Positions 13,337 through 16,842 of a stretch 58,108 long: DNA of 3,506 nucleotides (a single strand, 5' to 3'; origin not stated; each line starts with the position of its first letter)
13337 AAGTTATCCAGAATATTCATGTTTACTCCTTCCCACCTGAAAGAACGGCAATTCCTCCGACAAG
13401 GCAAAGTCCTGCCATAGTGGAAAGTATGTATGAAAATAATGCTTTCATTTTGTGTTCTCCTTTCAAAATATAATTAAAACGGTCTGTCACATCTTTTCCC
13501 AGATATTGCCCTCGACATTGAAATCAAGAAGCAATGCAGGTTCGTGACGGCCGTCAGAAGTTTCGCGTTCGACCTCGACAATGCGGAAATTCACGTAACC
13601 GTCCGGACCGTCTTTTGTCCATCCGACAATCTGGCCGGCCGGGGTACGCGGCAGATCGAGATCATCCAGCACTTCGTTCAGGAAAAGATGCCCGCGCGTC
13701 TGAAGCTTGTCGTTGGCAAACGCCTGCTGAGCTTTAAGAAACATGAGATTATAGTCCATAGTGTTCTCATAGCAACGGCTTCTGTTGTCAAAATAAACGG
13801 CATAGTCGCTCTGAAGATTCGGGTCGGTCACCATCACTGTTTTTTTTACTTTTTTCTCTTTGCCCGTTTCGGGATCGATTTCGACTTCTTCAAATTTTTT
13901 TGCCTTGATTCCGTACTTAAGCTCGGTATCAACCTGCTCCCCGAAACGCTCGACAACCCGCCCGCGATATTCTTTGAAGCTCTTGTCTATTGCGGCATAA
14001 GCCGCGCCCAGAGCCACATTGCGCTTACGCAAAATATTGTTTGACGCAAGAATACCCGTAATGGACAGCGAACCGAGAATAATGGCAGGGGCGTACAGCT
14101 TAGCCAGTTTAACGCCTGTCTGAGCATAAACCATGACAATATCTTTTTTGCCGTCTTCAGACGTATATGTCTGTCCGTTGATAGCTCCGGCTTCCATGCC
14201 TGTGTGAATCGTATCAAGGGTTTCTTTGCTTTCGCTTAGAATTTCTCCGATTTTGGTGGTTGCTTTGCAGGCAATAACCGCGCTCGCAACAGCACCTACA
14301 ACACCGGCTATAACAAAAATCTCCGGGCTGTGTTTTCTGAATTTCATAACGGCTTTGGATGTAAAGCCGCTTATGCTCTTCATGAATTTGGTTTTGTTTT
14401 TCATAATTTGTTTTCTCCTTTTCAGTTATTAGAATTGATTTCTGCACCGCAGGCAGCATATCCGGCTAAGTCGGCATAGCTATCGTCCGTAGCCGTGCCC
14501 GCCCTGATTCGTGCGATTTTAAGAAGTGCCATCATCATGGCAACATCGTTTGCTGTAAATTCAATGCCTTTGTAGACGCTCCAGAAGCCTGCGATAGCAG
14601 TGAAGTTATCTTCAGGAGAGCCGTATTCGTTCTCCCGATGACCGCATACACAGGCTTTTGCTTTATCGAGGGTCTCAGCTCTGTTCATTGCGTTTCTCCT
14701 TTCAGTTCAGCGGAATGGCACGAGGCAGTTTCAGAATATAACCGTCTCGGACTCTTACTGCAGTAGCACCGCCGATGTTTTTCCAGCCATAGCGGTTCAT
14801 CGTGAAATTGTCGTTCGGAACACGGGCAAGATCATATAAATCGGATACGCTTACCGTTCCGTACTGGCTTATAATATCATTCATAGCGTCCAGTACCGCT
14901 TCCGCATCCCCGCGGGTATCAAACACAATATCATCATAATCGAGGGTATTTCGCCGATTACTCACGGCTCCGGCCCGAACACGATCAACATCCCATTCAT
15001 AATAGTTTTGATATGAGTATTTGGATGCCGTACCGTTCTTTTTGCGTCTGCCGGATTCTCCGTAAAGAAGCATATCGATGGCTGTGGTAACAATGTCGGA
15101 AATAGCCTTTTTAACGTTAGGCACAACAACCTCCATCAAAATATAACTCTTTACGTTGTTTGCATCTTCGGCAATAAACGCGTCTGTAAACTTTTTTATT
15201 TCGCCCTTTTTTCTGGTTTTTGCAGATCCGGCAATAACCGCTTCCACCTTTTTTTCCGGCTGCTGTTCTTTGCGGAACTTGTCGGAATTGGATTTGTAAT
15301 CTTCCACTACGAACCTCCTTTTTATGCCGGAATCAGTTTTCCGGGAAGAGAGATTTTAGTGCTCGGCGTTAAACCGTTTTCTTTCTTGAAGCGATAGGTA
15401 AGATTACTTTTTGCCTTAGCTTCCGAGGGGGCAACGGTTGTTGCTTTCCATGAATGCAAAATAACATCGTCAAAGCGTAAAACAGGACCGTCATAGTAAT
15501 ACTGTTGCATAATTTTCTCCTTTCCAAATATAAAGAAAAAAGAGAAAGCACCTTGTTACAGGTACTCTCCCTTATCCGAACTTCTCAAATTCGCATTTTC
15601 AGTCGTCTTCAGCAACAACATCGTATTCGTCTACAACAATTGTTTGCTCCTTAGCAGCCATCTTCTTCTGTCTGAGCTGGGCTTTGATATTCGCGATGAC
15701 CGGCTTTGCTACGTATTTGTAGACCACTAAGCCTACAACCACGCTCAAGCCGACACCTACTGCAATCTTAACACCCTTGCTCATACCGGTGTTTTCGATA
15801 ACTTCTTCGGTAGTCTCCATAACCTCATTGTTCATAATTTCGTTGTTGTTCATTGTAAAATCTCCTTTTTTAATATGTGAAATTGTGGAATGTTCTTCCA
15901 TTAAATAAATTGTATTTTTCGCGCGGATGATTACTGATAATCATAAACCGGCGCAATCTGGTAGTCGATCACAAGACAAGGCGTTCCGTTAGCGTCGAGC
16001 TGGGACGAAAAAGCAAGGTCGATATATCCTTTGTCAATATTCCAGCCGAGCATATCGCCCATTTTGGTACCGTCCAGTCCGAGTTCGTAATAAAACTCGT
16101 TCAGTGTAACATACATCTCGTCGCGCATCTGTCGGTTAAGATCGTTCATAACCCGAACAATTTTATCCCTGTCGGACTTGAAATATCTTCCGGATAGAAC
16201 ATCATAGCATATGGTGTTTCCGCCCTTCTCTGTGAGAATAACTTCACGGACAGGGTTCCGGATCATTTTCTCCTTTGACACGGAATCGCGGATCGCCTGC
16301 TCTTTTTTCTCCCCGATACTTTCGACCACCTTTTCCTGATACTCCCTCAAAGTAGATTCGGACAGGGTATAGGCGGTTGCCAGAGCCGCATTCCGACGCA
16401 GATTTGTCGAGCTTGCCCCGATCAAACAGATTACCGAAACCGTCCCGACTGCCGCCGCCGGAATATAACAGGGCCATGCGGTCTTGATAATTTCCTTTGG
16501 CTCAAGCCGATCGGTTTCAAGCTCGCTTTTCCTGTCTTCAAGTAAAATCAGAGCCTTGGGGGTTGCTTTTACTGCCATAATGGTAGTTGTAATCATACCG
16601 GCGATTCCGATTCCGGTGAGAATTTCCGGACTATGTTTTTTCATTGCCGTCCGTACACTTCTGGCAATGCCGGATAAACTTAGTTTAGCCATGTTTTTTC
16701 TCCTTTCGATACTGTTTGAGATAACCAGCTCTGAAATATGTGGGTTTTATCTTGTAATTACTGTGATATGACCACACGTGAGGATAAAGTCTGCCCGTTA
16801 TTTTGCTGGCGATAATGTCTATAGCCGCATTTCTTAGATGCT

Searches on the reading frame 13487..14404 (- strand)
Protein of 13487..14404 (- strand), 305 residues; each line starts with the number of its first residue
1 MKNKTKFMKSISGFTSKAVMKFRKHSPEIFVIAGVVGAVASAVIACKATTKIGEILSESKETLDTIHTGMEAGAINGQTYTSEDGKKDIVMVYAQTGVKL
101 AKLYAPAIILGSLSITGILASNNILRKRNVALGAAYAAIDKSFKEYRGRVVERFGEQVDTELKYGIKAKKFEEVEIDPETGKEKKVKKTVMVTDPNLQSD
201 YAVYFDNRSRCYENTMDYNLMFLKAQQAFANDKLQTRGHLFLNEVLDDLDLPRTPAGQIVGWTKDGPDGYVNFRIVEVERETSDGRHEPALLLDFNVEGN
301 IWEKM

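Call 49: search_protein_families(library=phrogs, proteins=[window:13487-14404:-], max_evalue=0.001)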
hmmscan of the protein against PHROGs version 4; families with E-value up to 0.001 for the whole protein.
window:13487-14404:- (305 aa): 2 families
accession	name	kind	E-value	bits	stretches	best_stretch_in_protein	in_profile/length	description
phrog_2152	-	unknown function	1e-84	285.2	1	8-305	2-270/273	-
phrog_19999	-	unknown function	1.9e-07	32.1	1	218-276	26-86/152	-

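Call 76: search_protein_families(library=pfam, proteins=[window:13487-14404:-], max_evalue=0.01)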
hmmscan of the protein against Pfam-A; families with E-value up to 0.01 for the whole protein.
window:13487-14404:- (305 aa): 1 family
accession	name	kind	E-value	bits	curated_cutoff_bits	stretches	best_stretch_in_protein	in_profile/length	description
PF19880.4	DUF6353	-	1.1e-78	264.7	25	1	22-304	2-252/253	Family of unknown function (DUF6353)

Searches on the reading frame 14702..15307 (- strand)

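Call 49: search_protein_families(library=phrogs, proteins=[window:14702-15307:-], max_evalue=0.001)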
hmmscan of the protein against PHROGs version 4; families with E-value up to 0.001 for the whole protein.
window:14702-15307:- (201 aa): 1 family
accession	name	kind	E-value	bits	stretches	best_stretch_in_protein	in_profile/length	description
phrog_4079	-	unknown function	2.9e-66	225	1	1-200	1-213/214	-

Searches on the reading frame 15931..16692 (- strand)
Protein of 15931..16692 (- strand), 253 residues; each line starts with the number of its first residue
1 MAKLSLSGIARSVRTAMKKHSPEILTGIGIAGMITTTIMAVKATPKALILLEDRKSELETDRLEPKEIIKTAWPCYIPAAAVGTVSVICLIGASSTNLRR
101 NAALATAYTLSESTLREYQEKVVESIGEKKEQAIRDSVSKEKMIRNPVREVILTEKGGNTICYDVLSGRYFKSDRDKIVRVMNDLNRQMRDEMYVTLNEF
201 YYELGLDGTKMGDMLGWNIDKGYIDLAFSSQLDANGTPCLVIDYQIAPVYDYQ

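Call 49: search_protein_families(library=phrogs, proteins=[window:15931-16692:-], max_evalue=0.001)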
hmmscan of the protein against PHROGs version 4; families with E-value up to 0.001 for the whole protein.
window:15931-16692:- (253 aa): 1 family
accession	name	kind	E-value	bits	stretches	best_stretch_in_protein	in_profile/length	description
phrog_2152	-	unknown function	4.1e-91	306.1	1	5-252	4-269/273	-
